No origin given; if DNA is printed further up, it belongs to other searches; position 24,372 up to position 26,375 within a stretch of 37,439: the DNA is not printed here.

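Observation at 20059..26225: HAO-family octahaem cytochrome encoded as the first gene of a napD-A-B-G-H nitrate reductase operon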

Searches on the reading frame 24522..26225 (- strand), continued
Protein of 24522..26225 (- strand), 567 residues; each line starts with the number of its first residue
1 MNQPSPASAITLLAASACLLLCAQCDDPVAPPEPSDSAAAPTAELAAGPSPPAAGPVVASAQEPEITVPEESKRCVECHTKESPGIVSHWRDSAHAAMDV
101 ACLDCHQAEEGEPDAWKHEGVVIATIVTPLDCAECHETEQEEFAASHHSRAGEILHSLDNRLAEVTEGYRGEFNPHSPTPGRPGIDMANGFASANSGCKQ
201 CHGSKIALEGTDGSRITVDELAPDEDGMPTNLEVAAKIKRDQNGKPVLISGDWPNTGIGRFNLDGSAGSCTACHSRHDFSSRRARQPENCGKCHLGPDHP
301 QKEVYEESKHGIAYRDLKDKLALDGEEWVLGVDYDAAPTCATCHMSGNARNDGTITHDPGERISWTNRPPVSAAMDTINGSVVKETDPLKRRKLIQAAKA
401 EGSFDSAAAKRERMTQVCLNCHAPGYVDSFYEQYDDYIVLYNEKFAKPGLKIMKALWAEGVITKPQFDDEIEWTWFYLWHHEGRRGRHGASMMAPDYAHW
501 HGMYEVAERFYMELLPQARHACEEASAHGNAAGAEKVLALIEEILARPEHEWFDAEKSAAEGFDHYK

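Call 15: search_solved_structures(query=A1, max_evalue=0.001, show_alignments=5)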
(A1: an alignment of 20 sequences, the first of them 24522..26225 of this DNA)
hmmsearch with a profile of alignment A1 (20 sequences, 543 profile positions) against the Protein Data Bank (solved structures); distinct sequences matched with E-value up to 0.001: 8.
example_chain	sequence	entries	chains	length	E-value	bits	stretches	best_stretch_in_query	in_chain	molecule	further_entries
4qo5_A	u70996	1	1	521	1.6e-54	188.6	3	206-324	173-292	Hypothetical multiheme protein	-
6h5l_A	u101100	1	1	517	6.4e-31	110.8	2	244-431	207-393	Similar to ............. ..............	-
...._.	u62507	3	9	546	7.6e-22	80.8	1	242-348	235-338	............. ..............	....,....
6m0p_A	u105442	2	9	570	9.9e-22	80.4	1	242-348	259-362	Aerobic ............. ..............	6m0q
1fgj_A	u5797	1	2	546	1e-21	80.4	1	242-348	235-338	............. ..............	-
6hif_G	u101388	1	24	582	2.3e-18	69.3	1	244-328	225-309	Hydrazine dehydrogenase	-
4n4j_A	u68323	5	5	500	1.8e-16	63.1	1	244-328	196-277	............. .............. | Similar to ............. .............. hao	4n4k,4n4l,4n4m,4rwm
6t5e_A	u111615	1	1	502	1.1e-15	60.5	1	245-328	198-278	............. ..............-like protein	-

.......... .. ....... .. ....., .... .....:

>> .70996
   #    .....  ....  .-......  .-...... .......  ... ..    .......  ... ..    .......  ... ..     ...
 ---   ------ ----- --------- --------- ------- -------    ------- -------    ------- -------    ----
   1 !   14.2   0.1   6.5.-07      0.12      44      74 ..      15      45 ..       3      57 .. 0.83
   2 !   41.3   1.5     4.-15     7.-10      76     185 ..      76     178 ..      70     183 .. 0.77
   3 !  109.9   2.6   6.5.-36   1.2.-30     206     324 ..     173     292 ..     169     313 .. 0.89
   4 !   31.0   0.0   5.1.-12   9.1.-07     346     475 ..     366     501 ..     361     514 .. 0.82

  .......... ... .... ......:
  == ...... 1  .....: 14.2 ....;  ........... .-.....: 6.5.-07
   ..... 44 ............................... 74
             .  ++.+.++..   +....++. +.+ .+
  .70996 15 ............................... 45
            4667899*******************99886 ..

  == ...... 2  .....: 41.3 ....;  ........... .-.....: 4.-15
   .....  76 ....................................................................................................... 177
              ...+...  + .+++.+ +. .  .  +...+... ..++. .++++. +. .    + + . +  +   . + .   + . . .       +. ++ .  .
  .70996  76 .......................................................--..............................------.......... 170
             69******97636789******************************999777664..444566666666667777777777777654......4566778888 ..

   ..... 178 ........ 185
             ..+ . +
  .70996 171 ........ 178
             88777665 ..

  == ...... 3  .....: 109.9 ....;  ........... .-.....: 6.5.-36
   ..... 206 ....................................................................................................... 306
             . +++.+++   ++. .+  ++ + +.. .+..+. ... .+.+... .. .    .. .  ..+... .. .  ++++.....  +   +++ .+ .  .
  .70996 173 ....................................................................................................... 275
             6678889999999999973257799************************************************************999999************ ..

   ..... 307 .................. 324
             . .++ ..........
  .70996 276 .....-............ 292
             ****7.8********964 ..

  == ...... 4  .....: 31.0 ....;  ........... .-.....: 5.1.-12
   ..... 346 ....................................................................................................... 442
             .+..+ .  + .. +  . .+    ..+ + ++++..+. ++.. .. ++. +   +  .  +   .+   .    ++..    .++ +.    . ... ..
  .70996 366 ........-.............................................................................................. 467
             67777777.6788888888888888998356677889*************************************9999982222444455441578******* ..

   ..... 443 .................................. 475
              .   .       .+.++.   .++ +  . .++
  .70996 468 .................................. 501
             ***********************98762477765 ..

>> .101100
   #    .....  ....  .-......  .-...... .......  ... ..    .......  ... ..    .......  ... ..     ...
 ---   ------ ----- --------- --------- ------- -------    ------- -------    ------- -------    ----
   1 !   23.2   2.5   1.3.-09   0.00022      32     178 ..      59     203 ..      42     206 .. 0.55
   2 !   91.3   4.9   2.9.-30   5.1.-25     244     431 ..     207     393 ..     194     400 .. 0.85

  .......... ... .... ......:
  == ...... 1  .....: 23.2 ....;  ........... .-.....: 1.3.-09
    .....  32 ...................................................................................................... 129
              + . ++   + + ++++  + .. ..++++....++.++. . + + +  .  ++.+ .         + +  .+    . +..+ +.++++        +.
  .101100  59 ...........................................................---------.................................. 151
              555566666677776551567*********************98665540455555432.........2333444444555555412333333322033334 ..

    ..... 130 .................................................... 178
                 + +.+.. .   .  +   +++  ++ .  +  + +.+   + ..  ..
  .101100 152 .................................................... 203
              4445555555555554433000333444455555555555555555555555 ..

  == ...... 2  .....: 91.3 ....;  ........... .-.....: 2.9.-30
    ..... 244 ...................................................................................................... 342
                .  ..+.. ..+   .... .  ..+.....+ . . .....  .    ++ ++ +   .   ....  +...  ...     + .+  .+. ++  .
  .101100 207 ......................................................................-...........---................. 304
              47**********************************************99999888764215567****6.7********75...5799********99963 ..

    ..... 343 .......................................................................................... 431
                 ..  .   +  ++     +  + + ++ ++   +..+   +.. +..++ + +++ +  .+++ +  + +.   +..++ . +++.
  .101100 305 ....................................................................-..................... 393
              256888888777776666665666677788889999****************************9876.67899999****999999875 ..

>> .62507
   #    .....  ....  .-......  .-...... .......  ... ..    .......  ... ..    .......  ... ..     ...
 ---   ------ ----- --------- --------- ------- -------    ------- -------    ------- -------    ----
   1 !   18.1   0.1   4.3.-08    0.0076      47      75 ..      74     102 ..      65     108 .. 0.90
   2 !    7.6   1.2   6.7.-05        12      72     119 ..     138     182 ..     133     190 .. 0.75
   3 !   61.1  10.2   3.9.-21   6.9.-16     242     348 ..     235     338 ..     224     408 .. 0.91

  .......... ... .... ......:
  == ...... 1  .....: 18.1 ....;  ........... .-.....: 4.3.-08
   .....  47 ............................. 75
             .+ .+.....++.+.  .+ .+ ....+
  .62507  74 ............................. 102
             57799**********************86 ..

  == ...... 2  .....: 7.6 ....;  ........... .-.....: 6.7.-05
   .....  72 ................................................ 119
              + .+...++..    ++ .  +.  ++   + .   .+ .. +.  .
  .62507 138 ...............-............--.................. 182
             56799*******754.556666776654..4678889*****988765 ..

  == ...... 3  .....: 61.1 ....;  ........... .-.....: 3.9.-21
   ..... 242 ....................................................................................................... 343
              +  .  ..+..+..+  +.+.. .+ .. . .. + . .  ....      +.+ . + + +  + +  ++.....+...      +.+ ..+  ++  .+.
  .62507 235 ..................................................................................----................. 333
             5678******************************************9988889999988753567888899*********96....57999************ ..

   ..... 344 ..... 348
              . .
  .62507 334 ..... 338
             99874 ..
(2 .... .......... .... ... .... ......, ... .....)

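Call 20: find_related_loci(query=A1, collection=genome_contigs, flank=10000)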
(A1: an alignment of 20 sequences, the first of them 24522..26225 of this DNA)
Query A1 (567 aa) in genome_contigs; peptide patterns used: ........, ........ (x = any residue, [..] = any of these).
600 stretches matched a pattern (row limit reached: there are more); 583 encode a relative of the query (tblastn E <= 1e-3); the best 80 are kept; 80 distinct loci.
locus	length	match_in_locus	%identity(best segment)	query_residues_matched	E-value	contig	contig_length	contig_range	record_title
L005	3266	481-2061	65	35-561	0e+0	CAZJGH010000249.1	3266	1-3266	MAG TPA_asm: uncultured Planctomycetales bacterium isolate binchicken_co141_179 genome assembly, contig: NODE_92253_leng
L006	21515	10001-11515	67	58-562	0e+0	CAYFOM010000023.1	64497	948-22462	MAG TPA_asm: uncultured Planctomycetales bacterium isolate ERP019367_co1_51 genome assembly, contig: NODE_542_length_644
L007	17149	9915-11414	67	58-558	0e+0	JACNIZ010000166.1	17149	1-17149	MAG: Planctomycetota bacterium isolate NIOZ-UU23 NIOZ-UU_NODE_4098_length_17149_cov_7.90669, whole genome shotgun sequen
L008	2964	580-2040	68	67-561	0e+0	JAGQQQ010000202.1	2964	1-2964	MAG: Planctomycetaceae bacterium isolate HKST-UBA70 2008_127116, whole genome shotgun sequence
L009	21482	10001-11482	67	59-560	0e+0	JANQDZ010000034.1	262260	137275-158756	MAG: Longimicrobiales bacterium isolate PL23a_bin.107 k99_3056482, whole genome shotgun sequence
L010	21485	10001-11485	65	57-554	0e+0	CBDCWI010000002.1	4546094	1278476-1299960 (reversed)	MAG: Candidatus Multivoradales bacterium isolate 1f28cde2-ba50-4c22-9f4e-741ccd2d9d18 genome assembly, contig: contig_2,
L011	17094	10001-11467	66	59-555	0e+0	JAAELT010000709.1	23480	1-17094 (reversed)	MAG: bacterium isolate Bpl_12 BplG_CONTIG6644147, whole genome shotgun sequence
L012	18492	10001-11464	67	66-561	0e+0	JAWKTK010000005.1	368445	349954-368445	MAG: Pirellulaceae bacterium isolate ABC1.89 ABC1.89.fa-5, whole genome shotgun sequence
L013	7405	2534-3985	66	68-558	0e+0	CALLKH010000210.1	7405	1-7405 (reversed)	MAG TPA_asm: uncultured Planctomycetaceae bacterium isolate SRR6227243_bin.100_CONCOCT_v1.1_MAG genome assembly, contig:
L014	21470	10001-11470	68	66-560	0e+0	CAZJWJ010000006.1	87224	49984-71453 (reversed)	MAG TPA_asm: uncultured Anaerolineales bacterium isolate binchicken_co350_168 genome assembly, contig: NODE_391_length_8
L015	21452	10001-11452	67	59-553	0e+0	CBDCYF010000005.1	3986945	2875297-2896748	MAG: Candidatus Multivoradales bacterium isolate fa92297e-59d4-4d54-97ff-e4ae523241f8 genome assembly, contig: contig_5,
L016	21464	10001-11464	67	59-554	0e+0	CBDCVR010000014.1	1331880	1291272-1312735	MAG: Candidatus Multivoradales bacterium isolate 0088ef25-fcbd-47ff-864f-d136ca1a03a8 genome assembly, contig: contig_14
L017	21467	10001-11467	67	66-557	0e+0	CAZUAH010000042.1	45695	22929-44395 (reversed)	MAG TPA_asm: uncultured Pirellulaceae bacterium isolate SRP077602_co5_269 genome assembly, contig: NODE_3837_length_4569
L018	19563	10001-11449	67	59-553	0e+0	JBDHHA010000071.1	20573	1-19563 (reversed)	MAG: Gemmatimonadota bacterium isolate M8-62_Bin_109 M8-62_Bin_109_scaffold_8984, whole genome shotgun sequence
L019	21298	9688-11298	61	27-567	0e+0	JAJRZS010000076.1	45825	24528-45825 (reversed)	MAG: Planctomycetota bacterium isolate Dive96_bin4.216 k141_4787331, whole genome shotgun sequence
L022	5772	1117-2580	66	59-554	0e+0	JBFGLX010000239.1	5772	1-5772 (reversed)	MAG: Thermoanaerobaculia bacterium isolate Mix_sand03.2021.01.G.12 k141_690575_length_5772_cov_13.1486, whole genome sho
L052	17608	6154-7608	64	66-557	0e+0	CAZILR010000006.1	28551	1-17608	MAG TPA_asm: uncultured Planctomyces sp. isolate SRP302895_co1_459 genome assembly, contig: NODE_2920_length_28551_cov_5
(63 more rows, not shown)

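Call 23: search_protein_families(library=pfam, proteins=[L009:8219-8833:+, L009:8837-9886:+, L009:11542-13929:+, L009:13869-14540:+, L009:6757-8079:+, L022:41-1015:+, L013:6338-7153:+, L052:5287-5961:+, L010:16925-18505:+], max_evalue=0.001)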
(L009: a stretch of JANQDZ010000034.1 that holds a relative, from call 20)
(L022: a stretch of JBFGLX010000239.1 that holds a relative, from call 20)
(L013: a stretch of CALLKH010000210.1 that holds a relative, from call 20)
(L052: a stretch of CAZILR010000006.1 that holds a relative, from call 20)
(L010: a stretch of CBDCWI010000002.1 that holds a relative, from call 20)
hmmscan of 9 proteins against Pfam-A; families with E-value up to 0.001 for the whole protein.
L009:8219-8833:+ (204 aa): 1 family
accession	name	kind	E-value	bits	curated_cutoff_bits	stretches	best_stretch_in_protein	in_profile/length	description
PF00355.32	Rieske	-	4.1e-11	43.1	20.3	1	56-141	2-83/88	Rieske [2Fe-2S] domain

L009:8837-9886:+ (349 aa): 4 families
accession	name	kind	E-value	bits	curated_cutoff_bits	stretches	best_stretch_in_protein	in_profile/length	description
PF00033.24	Cytochrome_B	-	3e-53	180.9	27.2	1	23-211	2-188/189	Cytochrome b/b6/petB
PF13631.11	Cytochrom_B_N_2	-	1.4e-45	155.7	27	1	94-262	2-167/169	Cytochrome b(N-terminal)/b6/petB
PF00032.22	Cytochrom_B_C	-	2.6e-09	37.7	20.7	1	265-342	2-80/102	Cytochrome b(C-terminal)/b6/petD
PF14358.11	DUF4405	-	1.1e-05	26.3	26.7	1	45-102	9-61/66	Domain of unknown function (DUF4405)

L009:11542-13929:+ (795 aa): 3 families
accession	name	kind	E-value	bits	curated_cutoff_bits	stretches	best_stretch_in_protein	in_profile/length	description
PF00384.28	Molybdopterin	-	1.5e-67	228.6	24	1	102-576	1-353/353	Molybdopterin oxidoreductase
PF01568.27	Molydop_binding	-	9.9e-25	87.2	26.8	1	681-789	1-110/110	Molydopterin dinucleotide binding domain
PF04879.21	Molybdop_Fe4S4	-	1.4e-19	70.2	22.7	1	46-98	2-54/55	Molybdopterin oxidoreductase Fe4S4 domain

L009:13869-14540:+ (223 aa): 3 families
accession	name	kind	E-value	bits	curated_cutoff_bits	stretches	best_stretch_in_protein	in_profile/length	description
PF14522.11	Cytochrome_C7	-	2.2e-05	24.6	24.8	0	116-200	7-66/67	Cytochrome c7 and related cytochrome c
PF09699.15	Paired_CXXCH_1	-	0.0001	22.3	20.6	0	165-201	1-37/41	Doubled CXXCH motif (Paired_CXXCH_1)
PF03892.19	NapB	-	0.00037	21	25.1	0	154-178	42-72/127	Nitrate reductase cytochrome c-type subunit (NapB)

L009:6757-8079:+ (440 aa): 1 family
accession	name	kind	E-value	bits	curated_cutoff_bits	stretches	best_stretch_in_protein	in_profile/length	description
PF13372.12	Alginate_exp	-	2.1e-25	89.8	25.2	1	93-382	32-329/395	Alginate export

L022:41-1015:+ (324 aa): 0 families

L013:6338-7153:+ (271 aa): 0 families

L052:5287-5961:+ (224 aa): 0 families

L010:16925-18505:+ (526 aa): 4 families
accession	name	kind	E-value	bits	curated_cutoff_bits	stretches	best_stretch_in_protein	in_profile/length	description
PF00158.32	Sigma54_activat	-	6.3e-44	150.1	20.2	1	216-370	22-163/168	Sigma-54 interaction domain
PF07728.20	AAA_5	-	0.00026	21.4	22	0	304-353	70-127/139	AAA domain (dynein-related subfamily)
PF14532.12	Sigma54_activ_2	-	0.00027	21.6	25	0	303-379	72-138/138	Sigma-54 interaction domain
PF20030.5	bpMoxR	-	0.00032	20.3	27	0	303-384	100-179/205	MoxR domain in the MoxR-vWA-beta-propeller ternary systems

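Call 55: predict_structure(alignment_id=A1)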
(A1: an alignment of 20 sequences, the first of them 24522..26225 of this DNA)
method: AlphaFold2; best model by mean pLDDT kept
length: 567 residues; sequences in the alignment: 20
mean_pLDDT: 54.3   pTM: 0.41
mean pLDDT of the five models: 54.3, 52.5, 48.1, 47.6, 47.0
residues with pLDDT >= 90: 44; 70-90: 87; 50-70: 181; < 50: 255
segments of 3 or more residues with pLDDT < 50: 1-7, 24-63, 83-85, 126-136, 138-206, 225-228, 251-313, 328-359, 362-370, 419-421, 563-567
pLDDT, mean of each block of 10 residues (from residue 1): 46 67 45 35 35 33 58 67 52 58 65 60 51 46 43 29 27 26 26 26 49 72 53 81 64 33 33 29 28 29 36 50 50 39 38 45 44 61 69 76 71 55 57 65 83 92 66 73 56 51 72 91 94 97 89 66 41
secondary structure, 60 per line:
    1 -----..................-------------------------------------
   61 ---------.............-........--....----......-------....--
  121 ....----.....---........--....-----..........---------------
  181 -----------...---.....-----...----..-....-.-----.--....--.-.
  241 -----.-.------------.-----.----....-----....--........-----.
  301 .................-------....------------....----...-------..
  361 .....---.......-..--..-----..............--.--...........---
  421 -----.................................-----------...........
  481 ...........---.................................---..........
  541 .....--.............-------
elements in order: H6-23 H70-82 H84-91 H94-97 H102-106 E115-118 E121-124 H129-133 H137-144 H147-150 H156-165 H198-202 E208-210 H218-221 H232-235 H272-275 H281-284 H287-294 H300-317 H325-328 H341-344 H359-365 H369-375 H388-401 H407-417 H426-458 H470-491 H495-527 H531-545 H548-560

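Call 59: search_protein_representatives(protein=window:24522-26225:-)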
Query: 567 residues. Proteins with E-value up to 0.001 (for the whole library): 1821; up to 1e-10: 985; up to 1e-30: 234. The best 150 are listed.
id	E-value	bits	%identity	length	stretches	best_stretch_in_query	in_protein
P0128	5.3e-210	715.4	63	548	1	64-560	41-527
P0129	1.5e-156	538.9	69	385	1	216-558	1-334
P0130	9.0e-137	473.6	60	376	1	81-458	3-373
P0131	3.9e-132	458.3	62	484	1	61-393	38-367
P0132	7.5e-132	457.3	48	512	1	65-555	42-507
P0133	2.9e-126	438.9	51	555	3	242-559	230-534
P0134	2.1e-123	429.4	50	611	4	252-375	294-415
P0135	2.2e-122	426.1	55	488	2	251-547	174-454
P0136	4.6e-121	421.7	54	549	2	68-375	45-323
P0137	5.7e-121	421.4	50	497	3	236-552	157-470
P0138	1.2e-112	393.9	50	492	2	251-554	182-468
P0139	1.9e-111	389.9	45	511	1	61-521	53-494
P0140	2.7e-108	379.5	54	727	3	250-375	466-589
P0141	2.7e-107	376.2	47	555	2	252-556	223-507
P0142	1.2e-103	364.2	51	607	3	243-526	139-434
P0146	6.9e-97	341.9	45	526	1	66-545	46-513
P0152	2.0e-88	313.9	42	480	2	231-551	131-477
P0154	3.9e-86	306.4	41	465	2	237-519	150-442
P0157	5.2e-83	296.1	43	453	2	244-530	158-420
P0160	5.7e-79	282.7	37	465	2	238-554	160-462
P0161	7.6e-78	279.0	46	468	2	241-512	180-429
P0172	9.5e-69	249.0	38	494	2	243-544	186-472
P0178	2.1e-66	241.2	43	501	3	252-371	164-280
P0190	2.3e-63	231.2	39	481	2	237-520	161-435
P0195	9.4e-61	222.6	43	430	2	252-513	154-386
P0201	4.1e-59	217.2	40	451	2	238-511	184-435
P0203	1.4e-58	215.3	34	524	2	240-545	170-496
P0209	8.2e-57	209.5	40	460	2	238-509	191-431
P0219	1.9e-54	201.7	40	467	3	248-349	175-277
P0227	3.0e-51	191.2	34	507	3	249-510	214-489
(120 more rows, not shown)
